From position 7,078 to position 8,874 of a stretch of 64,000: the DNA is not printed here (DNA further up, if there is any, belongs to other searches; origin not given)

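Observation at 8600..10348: Duplicated GT2 leader and 5' coding segment grafted onto a membrane glycosyltransferase gene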

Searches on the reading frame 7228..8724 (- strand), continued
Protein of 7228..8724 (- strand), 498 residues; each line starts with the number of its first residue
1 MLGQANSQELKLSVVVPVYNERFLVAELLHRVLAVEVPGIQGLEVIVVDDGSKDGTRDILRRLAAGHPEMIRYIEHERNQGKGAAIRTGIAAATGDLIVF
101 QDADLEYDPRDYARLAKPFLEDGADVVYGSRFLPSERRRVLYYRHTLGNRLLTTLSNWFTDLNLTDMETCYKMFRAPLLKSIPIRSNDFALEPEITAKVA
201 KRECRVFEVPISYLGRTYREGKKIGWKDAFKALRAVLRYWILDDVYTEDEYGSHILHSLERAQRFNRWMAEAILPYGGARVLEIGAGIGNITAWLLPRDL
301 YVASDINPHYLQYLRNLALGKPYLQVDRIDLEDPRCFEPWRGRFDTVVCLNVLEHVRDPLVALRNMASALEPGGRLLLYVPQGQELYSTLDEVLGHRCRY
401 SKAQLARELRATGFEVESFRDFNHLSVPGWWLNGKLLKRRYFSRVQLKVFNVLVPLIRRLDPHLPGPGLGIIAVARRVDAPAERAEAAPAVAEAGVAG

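Call 22: find_homologous_proteins(query=window:7228-8724:-)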
Query window:7228-8724:- (498 aa): 8000 proteins with E <= 0.001 among 8000 candidates; the best 120 are listed.
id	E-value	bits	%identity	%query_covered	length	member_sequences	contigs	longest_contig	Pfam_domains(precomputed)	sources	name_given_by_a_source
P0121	0.0e+0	1137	100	100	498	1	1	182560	PF13847.13,PF13489.13,PF13641.13,PF13649.13,PF00535.33,PF08241.19,PF08242.19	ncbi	-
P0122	1.3e-280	949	84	95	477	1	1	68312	PF13847.13,PF13489.13,PF10111.15,PF13641.13,PF13649.13,PF05219.18,PF00535.33,PF08241.19,PF08242.19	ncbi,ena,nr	ncbi:MAG TPA: bifunctional glycosyltransferase/class I SAM-dependent methyltransferase [Thermoanaero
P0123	1.5e-280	949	83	96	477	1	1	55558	PF13847.13,PF13489.13,PF10111.15,PF13641.13,PF13649.13,PF05219.18,PF00535.33,PF08241.19,PF08242.19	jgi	-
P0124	6.8e-280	947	84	95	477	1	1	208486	PF13489.13,PF10111.15,PF13641.13,PF13649.13,PF00535.33,PF08241.19,PF08242.19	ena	-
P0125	7.2e-280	947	84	95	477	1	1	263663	PF13489.13,PF10111.15,PF13641.13,PF13649.13,PF00535.33,PF08241.19,PF08242.19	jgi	-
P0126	1.5e-279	946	84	95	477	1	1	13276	PF13847.13,PF13489.13,PF10111.15,PF13641.13,PF13649.13,PF05219.18,PF00535.33,PF08241.19,PF08242.19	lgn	-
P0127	6.1e-279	944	84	95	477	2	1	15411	PF13847.13,PF13489.13,PF10111.15,PF13641.13,PF13649.13,PF05219.18,PF00535.33,PF08241.19,PF08242.19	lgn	-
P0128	2.2e-278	942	83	95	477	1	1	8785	PF13847.13,PF13489.13,PF08003.18,PF10111.15,PF13641.13,PF13649.13,PF05219.18,PF00535.33,PF08241.19,PF08242.19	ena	-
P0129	4.6e-277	937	83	95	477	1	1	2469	PF13847.13,PF13489.13,PF08003.18,PF10111.15,PF13641.13,PF13649.13,PF05219.18,PF00535.33,PF08241.19,PF08242.19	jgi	jgi:glycosyltransferase involved in cell wall biosynthesis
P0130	6.9e-277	937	83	96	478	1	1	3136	PF13847.13,PF13489.13,PF08003.18,PF10111.15,PF13641.13,PF13649.13,PF05219.18,PF00535.33,PF08241.19,PF08242.19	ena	-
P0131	1.6e-276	936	82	96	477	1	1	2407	PF13847.13,PF13489.13,PF10111.15,PF13641.13,PF13649.13,PF00535.33,PF08241.19,PF08242.19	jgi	jgi:glycosyltransferase involved in cell wall biosynthesis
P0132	3.0e-276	935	83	94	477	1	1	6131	PF13489.13,PF10111.15,PF13641.13,PF13649.13,PF05219.18,PF00535.33,PF08241.19,PF08242.19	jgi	jgi:glycosyltransferase involved in cell wall biosynthesis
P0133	1.1e-275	933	83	96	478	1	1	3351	PF13847.13,PF13489.13,PF10111.15,PF13641.13,PF13649.13,PF05219.18,PF00535.33,PF08241.19,PF08242.19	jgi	jgi:glycosyltransferase involved in cell wall biosynthesis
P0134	1.2e-275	933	82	95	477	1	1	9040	PF13847.13,PF13489.13,PF10111.15,PF13641.13,PF13649.13,PF05219.18,PF00535.33,PF08241.19,PF08242.19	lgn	-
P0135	7.8e-275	930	82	95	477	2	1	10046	PF13489.13,PF13641.13,PF13649.13,PF00535.33,PF08241.19,PF08242.19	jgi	jgi:glycosyltransferase involved in cell wall biosynthesis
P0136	1.3e-274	929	82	96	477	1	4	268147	PF13847.13,PF13489.13,PF10111.15,PF13641.13,PF13649.13,PF05219.18,PF00535.33,PF08241.19,PF08242.19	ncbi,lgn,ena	-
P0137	1.4e-274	929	82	95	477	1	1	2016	PF13847.13,PF13489.13,PF08003.18,PF10111.15,PF13641.13,PF13649.13,PF05219.18,PF00535.33,PF08241.19,PF08242.19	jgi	jgi:glycosyltransferase involved in cell wall biosynthesis/phospholipid N-methyltransferase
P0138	1.4e-274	929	83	95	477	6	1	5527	PF13847.13,PF13489.13,PF10111.15,PF13641.13,PF13649.13,PF05219.18,PF00535.33,PF08241.19,PF08242.19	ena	-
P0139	2.5e-274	928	82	95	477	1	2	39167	PF13847.13,PF13489.13,PF10111.15,PF13641.13,PF13649.13,PF05219.18,PF00535.33,PF08241.19,PF08242.19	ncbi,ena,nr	ncbi:MAG TPA: glycosyltransferase [Thermoanaerobaculia bacterium]|nr:glycosyltransferase [Thermoanae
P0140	2.6e-274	928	81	96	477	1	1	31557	PF13847.13,PF13489.13,PF10111.15,PF13641.13,PF13649.13,PF05219.18,PF00535.33,PF08241.19,PF08242.19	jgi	-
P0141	1.1e-273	926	83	95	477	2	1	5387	PF13847.13,PF13489.13,PF10111.15,PF13641.13,PF13649.13,PF05219.18,PF00535.33,PF08241.19,PF08242.19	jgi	jgi:glycosyltransferase involved in cell wall biosynthesis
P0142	2.4e-273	925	82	95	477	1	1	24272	PF13847.13,PF13489.13,PF10111.15,PF13641.13,PF13649.13,PF05219.18,PF00535.33,PF08241.19,PF08242.19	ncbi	-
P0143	8.1e-273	923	83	94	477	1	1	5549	PF13847.13,PF13489.13,PF08003.18,PF10111.15,PF13641.13,PF13649.13,PF05219.18,PF00535.33,PF08241.19,PF08242.19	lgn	-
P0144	9.1e-273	923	82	94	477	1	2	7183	PF13847.13,PF13489.13,PF10111.15,PF13641.13,PF13649.13,PF05219.18,PF00535.33,PF08241.19,PF08242.19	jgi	-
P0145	1.0e-272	923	83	95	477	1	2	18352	PF13847.13,PF13489.13,PF08003.18,PF10111.15,PF13641.13,PF13649.13,PF05219.18,PF00535.33,PF08241.19,PF08242.19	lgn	-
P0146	1.2e-271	920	83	94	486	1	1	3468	PF13847.13,PF13489.13,PF10111.15,PF13641.13,PF13649.13,PF05219.18,PF00535.33,PF08241.19,PF08242.19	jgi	jgi:glycosyltransferase involved in cell wall biosynthesis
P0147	1.2e-271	920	82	96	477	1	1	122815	PF13847.13,PF13489.13,PF08003.18,PF10111.15,PF13641.13,PF13649.13,PF05219.18,PF00535.33,PF08241.19,PF08242.19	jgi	jgi:glycosyltransferase involved in cell wall biosynthesis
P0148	4.2e-271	918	82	96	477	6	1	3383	PF13847.13,PF13489.13,PF08003.18,PF10111.15,PF13641.13,PF13649.13,PF05219.18,PF00535.33,PF08241.19,PF08242.19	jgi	jgi:SAM-dependent methyltransferase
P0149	5.4e-271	917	82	95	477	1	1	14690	PF13847.13,PF13489.13,PF08003.18,PF10111.15,PF13641.13,PF13649.13,PF05219.18,PF00535.33,PF08241.19,PF08242.19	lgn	-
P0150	4.5e-270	914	82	94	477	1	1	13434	PF13847.13,PF13489.13,PF08003.18,PF10111.15,PF13641.13,PF13649.13,PF05219.18,PF00535.33,PF08241.19,PF08242.19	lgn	-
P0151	1.4e-269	913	82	94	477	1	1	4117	PF13847.13,PF13489.13,PF08003.18,PF10111.15,PF13641.13,PF13649.13,PF05219.18,PF00535.33,PF08241.19,PF08242.19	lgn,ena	-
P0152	1.4e-269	913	82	95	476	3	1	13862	PF13847.13,PF13489.13,PF10111.15,PF13641.13,PF13649.13,PF05219.18,PF00535.33,PF08241.19,PF08242.19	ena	-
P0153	1.6e-268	909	81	96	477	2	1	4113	PF13847.13,PF13489.13,PF08003.18,PF10111.15,PF13641.13,PF13649.13,PF05219.18,PF00535.33,PF08241.19,PF08242.19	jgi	jgi:glycosyltransferase involved in cell wall biosynthesis/predicted SAM-dependent methyltransferase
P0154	1.5e-267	906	80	96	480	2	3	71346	PF13847.13,PF13489.13,PF08003.18,PF10111.15,PF13641.13,PF13649.13,PF05219.18,PF00535.33,PF08241.19,PF08242.19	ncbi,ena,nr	ncbi:MAG TPA: glycosyltransferase [Thermoanaerobaculia bacterium]|nr:glycosyltransferase [Thermoanae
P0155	2.5e-267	905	80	96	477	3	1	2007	PF13847.13,PF13489.13,PF08003.18,PF10111.15,PF13641.13,PF13649.13,PF05219.18,PF00535.33,PF08241.19,PF08242.19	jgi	jgi:glycosyltransferase involved in cell wall biosynthesis/predicted SAM-dependent methyltransferase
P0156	3.1e-266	902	81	95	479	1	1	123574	PF13847.13,PF13489.13,PF10111.15,PF13641.13,PF13649.13,PF05219.18,PF00535.33,PF08241.19,PF08242.19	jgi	jgi:glycosyltransferase involved in cell wall biosynthesis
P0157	7.3e-266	901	80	95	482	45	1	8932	PF13489.13,PF10111.15,PF13641.13,PF13649.13,PF05219.18,PF00535.33,PF08241.19,PF08242.19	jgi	jgi:glycosyltransferase involved in cell wall biosynthesis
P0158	3.0e-265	898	82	94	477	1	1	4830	PF13847.13,PF13489.13,PF10111.15,PF13641.13,PF13649.13,PF05219.18,PF00535.33,PF08241.19,PF08242.19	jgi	jgi:glycosyltransferase involved in cell wall biosynthesis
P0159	4.9e-264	894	80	96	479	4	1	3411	PF13847.13,PF13489.13,PF10111.15,PF13641.13,PF13649.13,PF05219.18,PF00535.33,PF08241.19,PF08242.19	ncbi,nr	ncbi:MAG TPA: glycosyltransferase [Thermoanaerobaculia bacterium]|nr:glycosyltransferase [Thermoanae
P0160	6.2e-264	894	79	96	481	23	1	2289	PF13847.13,PF13489.13,PF10111.15,PF13641.13,PF13649.13,PF05219.18,PF00535.33,PF08241.19,PF08242.19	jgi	jgi:glycosyltransferase involved in cell wall biosynthesis/phospholipid N-methyltransferase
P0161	6.6e-264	894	80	94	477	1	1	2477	PF13847.13,PF13489.13,PF10111.15,PF13641.13,PF13649.13,PF05219.18,PF00535.33,PF08241.19,PF08242.19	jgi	jgi:glycosyltransferase involved in cell wall biosynthesis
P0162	6.7e-264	894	81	94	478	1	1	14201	PF13847.13,PF13489.13,PF10111.15,PF13641.13,PF13649.13,PF05219.18,PF00535.33,PF08241.19,PF08242.19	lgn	-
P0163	1.1e-263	893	81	94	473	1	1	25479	PF13847.13,PF13489.13,PF10111.15,PF13641.13,PF13649.13,PF05219.18,PF00535.33,PF08241.19,PF08242.19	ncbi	ncbi:MAG TPA: glycosyltransferase [Thermoanaerobaculia bacterium]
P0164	8.3e-263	890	80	95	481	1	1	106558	PF13847.13,PF13489.13,PF13641.13,PF13649.13,PF05219.18,PF00535.33,PF08241.19,PF08242.19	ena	-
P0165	8.9e-263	890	81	94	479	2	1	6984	PF13489.13,PF10111.15,PF13641.13,PF13649.13,PF05219.18,PF00535.33,PF08241.19,PF08242.19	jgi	jgi:glycosyltransferase involved in cell wall biosynthesis/phospholipid N-methyltransferase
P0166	2.2e-262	889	80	96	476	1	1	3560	PF13847.13,PF13489.13,PF10111.15,PF13641.13,PF13649.13,PF00535.33,PF08241.19,PF08242.19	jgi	jgi:glycosyltransferase involved in cell wall biosynthesis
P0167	7.7e-262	887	80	96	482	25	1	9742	PF13847.13,PF13489.13,PF08003.18,PF10111.15,PF13641.13,PF13649.13,PF05219.18,PF00535.33,PF08241.19,PF08242.19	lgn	-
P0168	9.4e-262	887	79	96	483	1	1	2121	PF13847.13,PF13489.13,PF13641.13,PF13649.13,PF05219.18,PF00535.33,PF08241.19,PF08242.19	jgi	jgi:glycosyltransferase involved in cell wall biosynthesis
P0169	1.4e-261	886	81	94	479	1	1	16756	PF13847.13,PF13489.13,PF10111.15,PF13641.13,PF13649.13,PF05219.18,PF00535.33,PF08241.19,PF08242.19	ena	-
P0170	1.6e-261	886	81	94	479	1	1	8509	PF13847.13,PF13489.13,PF10111.15,PF13641.13,PF13649.13,PF05219.18,PF00535.33,PF08241.19,PF08242.19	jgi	jgi:glycosyltransferase involved in cell wall biosynthesis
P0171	1.9e-261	886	79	96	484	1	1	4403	PF13847.13,PF13489.13,PF10111.15,PF13641.13,PF13649.13,PF00535.33,PF08241.19,PF08242.19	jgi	jgi:glycosyltransferase involved in cell wall biosynthesis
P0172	2.4e-261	886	81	95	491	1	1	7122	PF13847.13,PF13489.13,PF10111.15,PF13641.13,PF13649.13,PF05219.18,PF00535.33,PF08241.19,PF08242.19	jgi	jgi:glycosyltransferase involved in cell wall biosynthesis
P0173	3.1e-261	885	82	94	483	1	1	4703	PF13847.13,PF13489.13,PF10111.15,PF13641.13,PF13649.13,PF05219.18,PF00535.33,PF08241.19,PF08242.19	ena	-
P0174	4.3e-261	885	79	95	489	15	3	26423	PF13847.13,PF13489.13,PF10111.15,PF13641.13,PF13649.13,PF05219.18,PF00535.33,PF08241.19,PF08242.19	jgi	jgi:glycosyltransferase involved in cell wall biosynthesis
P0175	7.3e-261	884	79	96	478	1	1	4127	PF13847.13,PF13489.13,PF10111.15,PF13641.13,PF13649.13,PF05219.18,PF00535.33,PF08241.19,PF08242.19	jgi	jgi:glycosyltransferase involved in cell wall biosynthesis/phospholipid N-methyltransferase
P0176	7.5e-261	884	80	95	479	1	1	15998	PF13847.13,PF13489.13,PF10111.15,PF13641.13,PF13649.13,PF05219.18,PF00535.33,PF08241.19,PF08242.19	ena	-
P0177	8.4e-261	884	81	94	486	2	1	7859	PF13847.13,PF13489.13,PF10111.15,PF13641.13,PF13649.13,PF05219.18,PF00535.33,PF08241.19,PF08242.19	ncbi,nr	ncbi:MAG TPA: glycosyltransferase [Thermoanaerobaculia bacterium]|nr:glycosyltransferase [Thermoanae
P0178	8.5e-261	884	80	93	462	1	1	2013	PF13847.13,PF13489.13,PF13641.13,PF13649.13,PF05219.18,PF00535.33,PF08241.19,PF08242.19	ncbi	-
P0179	8.7e-261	884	80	94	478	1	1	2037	PF13847.13,PF13489.13,PF10111.15,PF13641.13,PF13649.13,PF05219.18,PF00535.33,PF08241.19,PF08242.19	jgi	-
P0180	9.2e-261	884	81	94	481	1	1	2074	PF13847.13,PF13489.13,PF10111.15,PF13641.13,PF13649.13,PF05219.18,PF00535.33,PF08241.19,PF08242.19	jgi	jgi:glycosyltransferase involved in cell wall biosynthesis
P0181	9.8e-261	884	80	94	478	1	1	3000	PF13847.13,PF13489.13,PF10111.15,PF13641.13,PF13649.13,PF05219.18,PF00535.33,PF08241.19,PF08242.19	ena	-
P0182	1.3e-260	883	80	96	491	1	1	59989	PF13847.13,PF13489.13,PF10111.15,PF13641.13,PF13649.13,PF00535.33,PF08241.19,PF08242.19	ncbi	ncbi:MAG: glycosyltransferase [Thermoanaerobaculia bacterium]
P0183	1.7e-260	883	80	94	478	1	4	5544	PF13847.13,PF13489.13,PF10111.15,PF13641.13,PF13649.13,PF05219.18,PF00535.33,PF08241.19,PF08242.19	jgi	-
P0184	1.7e-260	883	79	94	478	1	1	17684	PF13847.13,PF13489.13,PF10111.15,PF13641.13,PF13649.13,PF05219.18,PF00535.33,PF08241.19,PF08242.19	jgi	jgi:glycosyltransferase involved in cell wall biosynthesis/phospholipid N-methyltransferase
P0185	1.8e-260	883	80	94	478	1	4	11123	PF13847.13,PF13489.13,PF10111.15,PF13641.13,PF13649.13,PF05219.18,PF00535.33,PF08241.19,PF08242.19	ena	-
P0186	1.8e-260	883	81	94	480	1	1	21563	PF13847.13,PF13489.13,PF13641.13,PF13649.13,PF00535.33,PF08241.19,PF08242.19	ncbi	ncbi:MAG TPA: glycosyltransferase [Thermoanaerobaculia bacterium]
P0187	2.4e-260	882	81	94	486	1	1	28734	PF13847.13,PF13489.13,PF13641.13,PF13649.13,PF05219.18,PF00535.33,PF08241.19,PF08242.19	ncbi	-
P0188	2.7e-260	882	79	96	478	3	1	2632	PF13847.13,PF13489.13,PF10111.15,PF13641.13,PF13649.13,PF05219.18,PF00535.33,PF08241.19,PF08242.19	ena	-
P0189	2.8e-260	882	79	96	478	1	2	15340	PF13847.13,PF13489.13,PF10111.15,PF13641.13,PF13649.13,PF05219.18,PF00535.33,PF08241.19,PF08242.19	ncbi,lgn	-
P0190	3.0e-260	882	81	95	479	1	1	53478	PF13847.13,PF13489.13,PF10111.15,PF13641.13,PF13649.13,PF00535.33,PF08241.19,PF08242.19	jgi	jgi:glycosyltransferase involved in cell wall biosynthesis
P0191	3.6e-260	882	80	94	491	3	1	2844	PF13847.13,PF13489.13,PF10111.15,PF13641.13,PF13649.13,PF05219.18,PF00535.33,PF08241.19,PF08242.19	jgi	jgi:glycosyltransferase involved in cell wall biosynthesis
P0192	3.6e-260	882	80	95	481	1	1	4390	PF13847.13,PF13489.13,PF13641.13,PF13649.13,PF00535.33,PF08241.19,PF08242.19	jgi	jgi:glycosyltransferase involved in cell wall biosynthesis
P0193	4.6e-260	881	80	96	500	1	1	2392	PF13489.13,PF10111.15,PF13641.13,PF13649.13,PF05219.18,PF00535.33,PF08241.19,PF08242.19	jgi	jgi:glycosyltransferase involved in cell wall biosynthesis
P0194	4.6e-260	881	79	94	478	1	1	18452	PF13847.13,PF13489.13,PF08003.18,PF10111.15,PF13641.13,PF13649.13,PF05219.18,PF00535.33,PF08241.19,PF08242.19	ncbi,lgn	-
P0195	5.5e-260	881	80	94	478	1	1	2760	PF13847.13,PF13489.13,PF10111.15,PF13641.13,PF13649.13,PF05219.18,PF00535.33,PF08241.19,PF08242.19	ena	-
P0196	5.6e-260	881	81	94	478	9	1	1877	PF13847.13,PF13489.13,PF10111.15,PF13641.13,PF13649.13,PF05219.18,PF00535.33,PF08241.19,PF08242.19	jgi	jgi:glycosyltransferase involved in cell wall biosynthesis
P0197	7.8e-260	881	79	97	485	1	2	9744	PF13847.13,PF13489.13,PF13641.13,PF13649.13,PF05219.18,PF00535.33,PF08241.19,PF08242.19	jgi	-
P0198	8.5e-260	881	78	96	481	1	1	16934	PF13489.13,PF10111.15,PF13641.13,PF13649.13,PF05219.18,PF00535.33,PF08241.19,PF08242.19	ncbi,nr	ncbi:MAG TPA: glycosyltransferase [Thermoanaerobaculia bacterium]|nr:glycosyltransferase [Thermoanae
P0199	1.1e-259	880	79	94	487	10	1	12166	PF13847.13,PF13489.13,PF10111.15,PF13641.13,PF13649.13,PF05219.18,PF00535.33,PF08241.19,PF08242.19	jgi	jgi:glycosyltransferase involved in cell wall biosynthesis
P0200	1.1e-259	880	79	94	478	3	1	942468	PF13847.13,PF13489.13,PF08003.18,PF10111.15,PF13641.13,PF13649.13,PF05219.18,PF00535.33,PF08241.19,PF08242.19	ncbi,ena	-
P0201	1.3e-259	880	81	94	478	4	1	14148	PF13847.13,PF13489.13,PF10111.15,PF13641.13,PF13649.13,PF05219.18,PF00535.33,PF08241.19,PF08242.19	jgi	jgi:glycosyltransferase involved in cell wall biosynthesis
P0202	1.7e-259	879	80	94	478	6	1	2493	PF13847.13,PF13489.13,PF10111.15,PF13641.13,PF13649.13,PF05219.18,PF00535.33,PF08241.19,PF08242.19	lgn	-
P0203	1.9e-259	879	79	95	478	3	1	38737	PF13847.13,PF13489.13,PF10111.15,PF13641.13,PF13649.13,PF00535.33,PF08241.19,PF08242.19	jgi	jgi:SAM-dependent methyltransferase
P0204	2.0e-259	879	78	96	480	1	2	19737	PF13847.13,PF13489.13,PF10111.15,PF13641.13,PF13649.13,PF05219.18,PF00535.33,PF08241.19,PF08242.19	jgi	jgi:SAM-dependent methyltransferase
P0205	4.5e-259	878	79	96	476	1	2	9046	PF13847.13,PF13489.13,PF08003.18,PF10111.15,PF13641.13,PF13649.13,PF05219.18,PF00535.33,PF08241.19,PF08242.19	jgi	jgi:glycosyltransferase involved in cell wall biosynthesis/phospholipid N-methyltransferase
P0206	5.8e-259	878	78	96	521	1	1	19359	PF13847.13,PF13489.13,PF10111.15,PF13641.13,PF13649.13,PF05219.18,PF00535.33,PF08241.19,PF08242.19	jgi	jgi:glycosyltransferase involved in cell wall biosynthesis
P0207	7.0e-259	877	79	94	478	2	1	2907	PF13847.13,PF13489.13,PF10111.15,PF13641.13,PF13649.13,PF05219.18,PF00535.33,PF08241.19,PF08242.19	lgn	-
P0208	1.1e-258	877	80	94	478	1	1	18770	PF13847.13,PF13489.13,PF10111.15,PF13641.13,PF13649.13,PF05219.18,PF00535.33,PF08241.19,PF08242.19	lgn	-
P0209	1.3e-258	877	79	95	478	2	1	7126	PF13847.13,PF13489.13,PF10111.15,PF13641.13,PF13649.13,PF00535.33,PF08241.19,PF08242.19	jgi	jgi:SAM-dependent methyltransferase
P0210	1.3e-258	877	78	96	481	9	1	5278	PF13489.13,PF10111.15,PF13641.13,PF13649.13,PF05219.18,PF00535.33,PF08241.19,PF08242.19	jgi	-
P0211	2.5e-258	876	80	94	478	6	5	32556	PF13847.13,PF13489.13,PF10111.15,PF13641.13,PF13649.13,PF05219.18,PF00535.33,PF08241.19,PF08242.19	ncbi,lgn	-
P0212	2.6e-258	876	79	94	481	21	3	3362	PF13847.13,PF13489.13,PF13641.13,PF13649.13,PF05219.18,PF00535.33,PF08241.19,PF08242.19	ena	-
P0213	3.3e-258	875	80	94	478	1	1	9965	PF13847.13,PF13489.13,PF10111.15,PF13641.13,PF13649.13,PF05219.18,PF00535.33,PF08241.19,PF08242.19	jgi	jgi:glycosyltransferase involved in cell wall biosynthesis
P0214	4.1e-258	875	80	94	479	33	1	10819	PF13847.13,PF13489.13,PF08003.18,PF10111.15,PF13641.13,PF13649.13,PF05219.18,PF00535.33,PF08241.19,PF08242.19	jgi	jgi:glycosyltransferase involved in cell wall biosynthesis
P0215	4.1e-258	875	79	95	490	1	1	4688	PF13847.13,PF13489.13,PF10111.15,PF13641.13,PF13649.13,PF05219.18,PF00535.33,PF08241.19,PF08242.19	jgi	jgi:glycosyltransferase involved in cell wall biosynthesis/phospholipid N-methyltransferase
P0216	4.4e-258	875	79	95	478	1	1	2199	PF13847.13,PF13489.13,PF13641.13,PF13649.13,PF05219.18,PF00535.33,PF08241.19,PF08242.19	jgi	jgi:glycosyltransferase involved in cell wall biosynthesis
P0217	5.7e-258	874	79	94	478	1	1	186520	PF13847.13,PF13489.13,PF08003.18,PF10111.15,PF13641.13,PF13649.13,PF05219.18,PF00535.33,PF08241.19,PF08242.19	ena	-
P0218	9.5e-258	874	79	94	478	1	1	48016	PF13847.13,PF13489.13,PF08003.18,PF10111.15,PF13641.13,PF13649.13,PF05219.18,PF00535.33,PF08241.19,PF08242.19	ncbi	ncbi:MAG: glycosyltransferase [Acidobacteriota bacterium]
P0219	1.2e-257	873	79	94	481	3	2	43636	PF13847.13,PF13489.13,PF08003.18,PF10111.15,PF13641.13,PF13649.13,PF05219.18,PF00535.33,PF08241.19,PF08242.19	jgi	jgi:glycosyltransferase involved in cell wall biosynthesis/phospholipid N-methyltransferase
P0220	1.6e-257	873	78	95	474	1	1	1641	PF13847.13,PF13489.13,PF08003.18,PF10111.15,PF13641.13,PF13649.13,PF05219.18,PF00535.33,PF08241.19,PF08242.19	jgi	jgi:glycosyltransferase involved in cell wall biosynthesis/phospholipid N-methyltransferase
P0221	1.9e-257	873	79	94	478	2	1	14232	PF13847.13,PF13489.13,PF08003.18,PF10111.15,PF13641.13,PF13649.13,PF05219.18,PF00535.33,PF08241.19,PF08242.19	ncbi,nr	ncbi:MAG TPA: glycosyltransferase [Thermoanaerobaculia bacterium]|nr:glycosyltransferase [Thermoanae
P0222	2.1e-257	873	79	94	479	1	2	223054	PF13847.13,PF13489.13,PF08003.18,PF10111.15,PF13641.13,PF13649.13,PF05219.18,PF00535.33,PF08241.19,PF08242.19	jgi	jgi:glycosyltransferase involved in cell wall biosynthesis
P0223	2.1e-257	873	78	95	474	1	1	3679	PF13847.13,PF13489.13,PF08003.18,PF10111.15,PF13641.13,PF13649.13,PF05219.18,PF00535.33,PF08241.19,PF08242.19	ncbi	-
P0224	3.3e-257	872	78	94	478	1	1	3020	PF13847.13,PF13489.13,PF08003.18,PF10111.15,PF13641.13,PF13649.13,PF05219.18,PF00535.33,PF08241.19,PF08242.19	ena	-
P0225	4.0e-257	872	79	94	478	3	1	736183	PF13847.13,PF13489.13,PF10111.15,PF13641.13,PF13649.13,PF05219.18,PF00535.33,PF08241.19,PF08242.19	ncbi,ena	-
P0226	9.1e-257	871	79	94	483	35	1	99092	PF13847.13,PF13489.13,PF08003.18,PF10111.15,PF13641.13,PF13649.13,PF00535.33,PF08241.19,PF08242.19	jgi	jgi:glycosyltransferase involved in cell wall biosynthesis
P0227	1.0e-256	870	79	94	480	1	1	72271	PF13847.13,PF13489.13,PF08003.18,PF10111.15,PF13641.13,PF13649.13,PF05219.18,PF00535.33,PF08241.19,PF08242.19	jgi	jgi:glycosyltransferase involved in cell wall biosynthesis/phospholipid N-methyltransferase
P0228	1.2e-256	870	77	95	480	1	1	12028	PF13847.13,PF13489.13,PF10111.15,PF13641.13,PF13649.13,PF05219.18,PF00535.33,PF08241.19,PF08242.19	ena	-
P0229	1.3e-256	870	79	95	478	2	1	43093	PF13847.13,PF13489.13,PF13641.13,PF13649.13,PF05219.18,PF00535.33,PF08241.19,PF08242.19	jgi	jgi:glycosyltransferase involved in cell wall biosynthesis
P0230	1.9e-256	869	79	96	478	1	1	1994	PF13847.13,PF13489.13,PF10111.15,PF13641.13,PF13649.13,PF05219.18,PF00535.33,PF08241.19,PF08242.19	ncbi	-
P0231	2.6e-256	869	79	95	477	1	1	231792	PF13847.13,PF13489.13,PF08003.18,PF10111.15,PF13641.13,PF13649.13,PF05219.18,PF00535.33,PF08241.19,PF08242.19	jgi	jgi:glycosyltransferase involved in cell wall biosynthesis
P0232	2.7e-256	869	78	94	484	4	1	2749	PF13847.13,PF13489.13,PF08003.18,PF10111.15,PF13641.13,PF13649.13,PF05219.18,PF00535.33,PF08241.19,PF08242.19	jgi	jgi:glycosyltransferase involved in cell wall biosynthesis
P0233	3.8e-256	868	78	94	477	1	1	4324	PF13847.13,PF13489.13,PF08003.18,PF10111.15,PF13641.13,PF13649.13,PF00535.33,PF08241.19,PF08242.19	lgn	-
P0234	4.3e-256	868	80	94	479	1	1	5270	PF13847.13,PF13489.13,PF08003.18,PF10111.15,PF13641.13,PF13649.13,PF05219.18,PF00535.33,PF08241.19,PF08242.19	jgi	jgi:glycosyltransferase involved in cell wall biosynthesis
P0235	1.0e-255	867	78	94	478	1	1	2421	PF13847.13,PF13489.13,PF08003.18,PF10111.15,PF13641.13,PF13649.13,PF05219.18,PF00535.33,PF08241.19,PF08242.19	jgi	jgi:glycosyltransferase involved in cell wall biosynthesis/phospholipid N-methyltransferase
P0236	1.7e-255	866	79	94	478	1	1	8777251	PF13847.13,PF13489.13,PF10111.15,PF13641.13,PF13649.13,PF05219.18,PF00535.33,PF08241.19,PF08242.19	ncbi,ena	-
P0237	1.8e-255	866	78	94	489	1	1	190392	PF13847.13,PF13489.13,PF10111.15,PF13641.13,PF13649.13,PF05219.18,PF00535.33,PF08241.19,PF08242.19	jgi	jgi:glycosyltransferase involved in cell wall biosynthesis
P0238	1.9e-255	866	77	95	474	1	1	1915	PF13847.13,PF13489.13,PF08003.18,PF10111.15,PF13641.13,PF13649.13,PF05219.18,PF00535.33,PF08241.19,PF08242.19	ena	-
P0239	2.4e-255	866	79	94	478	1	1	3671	PF13847.13,PF13489.13,PF08003.18,PF10111.15,PF13641.13,PF13649.13,PF05219.18,PF00535.33,PF08241.19,PF08242.19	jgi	-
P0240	3.4e-255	865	78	96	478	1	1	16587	PF13489.13,PF08003.18,PF10111.15,PF13641.13,PF13649.13,PF05219.18,PF00535.33,PF08241.19,PF08242.19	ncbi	ncbi:MAG: glycosyltransferase [Thermoanaerobaculia bacterium]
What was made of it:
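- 7228..8724 (-): Intact bifunctional GT2 glycosyltransferase / class I methyltransferase gene (498 aa), which carries repeat copy A at its 5' end. It is 80-84% identical to many Thermoanaerobaculia proteins (call 22).
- The source is a metagenome-assembled genome, and the GT2-MT gene is highly conserved across co-occurring Thermoanaerobaculia (call 22).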
